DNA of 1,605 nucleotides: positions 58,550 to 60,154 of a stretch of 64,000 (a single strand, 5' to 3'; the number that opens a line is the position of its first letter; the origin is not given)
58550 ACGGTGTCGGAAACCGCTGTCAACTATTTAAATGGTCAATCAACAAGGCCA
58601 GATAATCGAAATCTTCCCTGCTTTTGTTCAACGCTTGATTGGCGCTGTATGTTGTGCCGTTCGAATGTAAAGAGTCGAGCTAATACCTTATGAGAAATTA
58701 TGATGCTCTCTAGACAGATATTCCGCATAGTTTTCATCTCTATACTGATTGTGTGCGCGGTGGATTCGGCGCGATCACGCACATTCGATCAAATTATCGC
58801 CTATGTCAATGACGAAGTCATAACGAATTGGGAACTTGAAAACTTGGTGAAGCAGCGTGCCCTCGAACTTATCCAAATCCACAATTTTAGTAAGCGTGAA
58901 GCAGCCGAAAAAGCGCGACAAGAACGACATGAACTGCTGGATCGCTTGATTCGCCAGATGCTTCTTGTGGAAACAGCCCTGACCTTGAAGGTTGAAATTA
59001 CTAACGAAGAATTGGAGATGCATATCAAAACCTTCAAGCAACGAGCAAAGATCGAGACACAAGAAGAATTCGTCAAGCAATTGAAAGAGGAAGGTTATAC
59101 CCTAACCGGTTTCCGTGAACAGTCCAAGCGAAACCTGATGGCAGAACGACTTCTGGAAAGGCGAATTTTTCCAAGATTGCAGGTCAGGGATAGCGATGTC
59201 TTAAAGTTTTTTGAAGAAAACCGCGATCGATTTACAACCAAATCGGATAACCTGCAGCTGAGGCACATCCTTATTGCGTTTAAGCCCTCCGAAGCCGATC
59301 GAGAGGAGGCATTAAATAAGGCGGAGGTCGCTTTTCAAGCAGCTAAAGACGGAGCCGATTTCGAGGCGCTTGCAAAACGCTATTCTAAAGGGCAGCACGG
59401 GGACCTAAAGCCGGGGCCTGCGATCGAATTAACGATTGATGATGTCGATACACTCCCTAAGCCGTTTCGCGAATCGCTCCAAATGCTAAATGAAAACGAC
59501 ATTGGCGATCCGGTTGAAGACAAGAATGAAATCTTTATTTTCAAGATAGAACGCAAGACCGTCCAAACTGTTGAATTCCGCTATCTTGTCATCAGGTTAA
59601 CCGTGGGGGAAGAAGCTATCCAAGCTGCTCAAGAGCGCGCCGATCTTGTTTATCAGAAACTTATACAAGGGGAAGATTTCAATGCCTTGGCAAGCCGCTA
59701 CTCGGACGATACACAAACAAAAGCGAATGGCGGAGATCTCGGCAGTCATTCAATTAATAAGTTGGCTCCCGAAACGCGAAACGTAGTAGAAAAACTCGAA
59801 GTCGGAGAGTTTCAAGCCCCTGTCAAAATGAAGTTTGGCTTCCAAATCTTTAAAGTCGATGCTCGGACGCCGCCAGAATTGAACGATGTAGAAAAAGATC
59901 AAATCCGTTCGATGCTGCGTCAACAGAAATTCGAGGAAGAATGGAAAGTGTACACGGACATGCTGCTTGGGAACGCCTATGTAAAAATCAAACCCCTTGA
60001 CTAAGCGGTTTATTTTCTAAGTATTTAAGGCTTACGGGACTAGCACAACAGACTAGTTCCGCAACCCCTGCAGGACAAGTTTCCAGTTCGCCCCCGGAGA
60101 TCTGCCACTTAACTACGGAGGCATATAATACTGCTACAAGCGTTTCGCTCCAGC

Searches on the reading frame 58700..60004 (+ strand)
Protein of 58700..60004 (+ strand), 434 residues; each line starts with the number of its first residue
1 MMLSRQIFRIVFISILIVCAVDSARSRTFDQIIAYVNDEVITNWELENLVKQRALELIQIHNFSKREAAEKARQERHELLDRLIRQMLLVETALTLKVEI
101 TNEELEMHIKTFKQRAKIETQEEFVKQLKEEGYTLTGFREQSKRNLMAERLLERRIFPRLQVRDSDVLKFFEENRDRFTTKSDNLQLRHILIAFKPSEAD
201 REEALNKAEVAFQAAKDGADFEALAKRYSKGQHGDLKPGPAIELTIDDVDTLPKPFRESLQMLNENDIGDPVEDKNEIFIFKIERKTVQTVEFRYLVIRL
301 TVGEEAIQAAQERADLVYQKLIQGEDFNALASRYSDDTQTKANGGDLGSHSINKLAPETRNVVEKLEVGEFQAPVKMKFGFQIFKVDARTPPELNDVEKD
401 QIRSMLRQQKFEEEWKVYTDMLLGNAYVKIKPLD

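Call 12: search_protein_families(library=pfam, proteins=[window:58700-60004:+], max_evalue=0.01)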
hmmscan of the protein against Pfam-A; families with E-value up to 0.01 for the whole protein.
window:58700-60004:+ (434 aa): 6 families
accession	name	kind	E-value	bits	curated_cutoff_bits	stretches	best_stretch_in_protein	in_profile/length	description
PF13616.12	Rotamase_3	-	8.7e-32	110.5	22.5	2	290-389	15-115/116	PPIC-type PPIASE domain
PF00639.27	Rotamase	-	2.8e-31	108.8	21.7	2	303-387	11-96/97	PPIC-type PPIASE domain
PF13145.12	Rotamase_2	-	5.4e-17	63.2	27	2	163-287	2-109/121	PPIC-type PPIASE domain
PF13624.11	SurA_N_3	-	3.6e-13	50.1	27.2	1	8-151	18-161/162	SurA-like N-terminal domain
PF09312.16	SurA_N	-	3.8e-11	43.6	30.8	1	30-151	2-117/118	SurA N-terminal domain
PF13623.11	SurA_N_2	-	4.9e-07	30.1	28.5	1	11-115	17-122/145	SurA-like N-terminal domain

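Call 15: find_encoding_contigs(protein=window:58700-60004:+, flank=10000, max_places=6)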
Protein window:58700-60004:+ (434 aa): 2 contigs read that carry it; 2 places shown.
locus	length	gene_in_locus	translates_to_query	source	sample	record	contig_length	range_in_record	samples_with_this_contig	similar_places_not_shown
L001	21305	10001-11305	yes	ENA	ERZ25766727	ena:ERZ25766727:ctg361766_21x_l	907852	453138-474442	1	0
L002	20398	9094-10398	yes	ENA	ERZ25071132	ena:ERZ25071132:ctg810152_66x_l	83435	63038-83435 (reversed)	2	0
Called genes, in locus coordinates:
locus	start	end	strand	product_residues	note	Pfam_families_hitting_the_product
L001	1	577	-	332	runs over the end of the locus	PF20539:DUF6754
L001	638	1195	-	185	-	-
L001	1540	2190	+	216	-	-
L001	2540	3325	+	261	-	PF11306:DUF3108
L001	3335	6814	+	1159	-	PF17757:UvrB_inter, PF02559:CarD_TRCF_RID, PF00270:DEAD, PF04851:ResIII, PF00271:Helicase_C, PF03461:TRCF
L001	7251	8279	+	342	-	PF13145:Rotamase_2 (weak)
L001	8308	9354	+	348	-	PF13145:Rotamase_2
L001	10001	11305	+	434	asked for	PF13623:SurA_N_2, PF13624:SurA_N_3, PF09312:SurA_N, PF13145:Rotamase_2, PF13616:Rotamase_3, PF00639:Rotamase, PF13616:Rotamase_3, PF00639:Rotamase, +1 more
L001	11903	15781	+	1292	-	PF13145:Rotamase_2 (faint), PF13616:Rotamase_3, PF00639:Rotamase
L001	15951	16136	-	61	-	-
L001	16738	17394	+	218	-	PF00155:Aminotran_1_2 (weak), PF00266:Aminotran_5, PF01041:DegT_DnrJ_EryC1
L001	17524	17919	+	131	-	-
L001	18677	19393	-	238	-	PF00106:adh_short, PF23441:SDR, PF13561:adh_short_C2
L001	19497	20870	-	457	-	PF03136:Pup_ligase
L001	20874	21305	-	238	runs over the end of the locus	PF00227:Proteasome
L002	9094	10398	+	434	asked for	PF13623:SurA_N_2, PF13624:SurA_N_3, PF09312:SurA_N, PF13145:Rotamase_2, PF13616:Rotamase_3, PF00639:Rotamase, PF13616:Rotamase_3, PF00639:Rotamase, +1 more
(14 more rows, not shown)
